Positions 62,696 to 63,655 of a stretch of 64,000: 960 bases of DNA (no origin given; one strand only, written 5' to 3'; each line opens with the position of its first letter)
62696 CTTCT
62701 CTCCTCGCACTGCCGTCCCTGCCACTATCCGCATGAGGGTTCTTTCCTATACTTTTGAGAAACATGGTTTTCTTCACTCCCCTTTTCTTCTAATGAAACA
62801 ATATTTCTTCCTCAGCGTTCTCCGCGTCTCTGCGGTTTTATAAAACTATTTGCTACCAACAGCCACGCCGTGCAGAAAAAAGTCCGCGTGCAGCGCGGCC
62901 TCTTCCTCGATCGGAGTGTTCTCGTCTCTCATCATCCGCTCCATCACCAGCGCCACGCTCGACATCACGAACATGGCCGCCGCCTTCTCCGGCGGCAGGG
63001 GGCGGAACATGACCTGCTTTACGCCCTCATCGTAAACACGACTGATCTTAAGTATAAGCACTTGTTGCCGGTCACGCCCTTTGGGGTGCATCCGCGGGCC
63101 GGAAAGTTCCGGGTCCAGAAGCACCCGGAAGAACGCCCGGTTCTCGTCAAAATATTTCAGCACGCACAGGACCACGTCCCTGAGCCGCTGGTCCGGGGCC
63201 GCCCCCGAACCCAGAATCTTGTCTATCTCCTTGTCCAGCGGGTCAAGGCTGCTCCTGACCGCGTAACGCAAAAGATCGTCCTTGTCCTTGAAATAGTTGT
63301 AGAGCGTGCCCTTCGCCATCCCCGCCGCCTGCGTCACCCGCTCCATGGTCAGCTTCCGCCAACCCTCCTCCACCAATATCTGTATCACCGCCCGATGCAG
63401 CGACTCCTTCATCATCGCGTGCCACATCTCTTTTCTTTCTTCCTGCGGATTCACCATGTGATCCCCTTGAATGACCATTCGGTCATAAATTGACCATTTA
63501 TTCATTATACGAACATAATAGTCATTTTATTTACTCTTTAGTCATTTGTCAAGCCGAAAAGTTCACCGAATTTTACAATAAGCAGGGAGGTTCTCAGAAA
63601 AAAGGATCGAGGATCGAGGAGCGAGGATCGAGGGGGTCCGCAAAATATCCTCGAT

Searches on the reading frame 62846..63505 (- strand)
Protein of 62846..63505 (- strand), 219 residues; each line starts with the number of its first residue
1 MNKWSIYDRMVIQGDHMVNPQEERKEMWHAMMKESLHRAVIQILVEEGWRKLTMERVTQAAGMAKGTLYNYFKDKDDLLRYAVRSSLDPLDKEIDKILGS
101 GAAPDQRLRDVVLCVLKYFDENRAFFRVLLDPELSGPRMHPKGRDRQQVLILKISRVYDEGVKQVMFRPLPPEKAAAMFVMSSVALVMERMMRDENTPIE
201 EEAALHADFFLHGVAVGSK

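Call 74: find_encoding_contigs(protein=window:62846-63505:-, flank=10000, max_places=3)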
Protein window:62846-63505:- (219 aa): 2 contigs read that carry it; 1 place shown.
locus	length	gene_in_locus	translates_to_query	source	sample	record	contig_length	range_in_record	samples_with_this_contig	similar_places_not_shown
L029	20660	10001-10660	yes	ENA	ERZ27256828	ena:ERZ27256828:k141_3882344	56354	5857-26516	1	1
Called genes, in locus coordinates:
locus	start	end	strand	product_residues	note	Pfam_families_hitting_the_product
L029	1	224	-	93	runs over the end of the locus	PF16256:DUF4911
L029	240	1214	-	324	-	PF00701:DHDPS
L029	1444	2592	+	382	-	PF02771:Acyl-CoA_dh_N, PF02770:Acyl-CoA_dh_M, PF00441:Acyl-CoA_dh_1, PF08028:Acyl-CoA_dh_2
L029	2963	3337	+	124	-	PF00072:Response_reg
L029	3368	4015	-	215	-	PF00440:TetR_N, PF08359:TetR_C_4 (faint), PF13977:TetR_C_6 (weak), PF17932:TetR_C_24 (weak)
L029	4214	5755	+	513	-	PF13471:Transglut_core3 (faint), PF01841:Transglut_core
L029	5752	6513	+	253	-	PF00005:ABC_tran, PF13304:AAA_21 (weak)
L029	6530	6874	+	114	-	PF03692:CxxCxxCC (weak)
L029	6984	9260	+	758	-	PF00672:HAMP, PF00015:MCPsignal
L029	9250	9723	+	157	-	-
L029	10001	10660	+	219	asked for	PF00440:TetR_N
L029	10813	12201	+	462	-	PF02321:OEP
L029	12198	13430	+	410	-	PF25917:BSH_RND, PF25973:BSH_CzcB (faint), PF25876:HH_MFP_RND, PF25954:Beta-barrel_RND_2, PF25990:Beta-barrel_YknX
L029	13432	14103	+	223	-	PF00005:ABC_tran, PF02463:SMC_N (faint), PF13304:AAA_21 (faint)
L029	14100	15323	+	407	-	PF12704:MacB_PCD, PF02687:FtsX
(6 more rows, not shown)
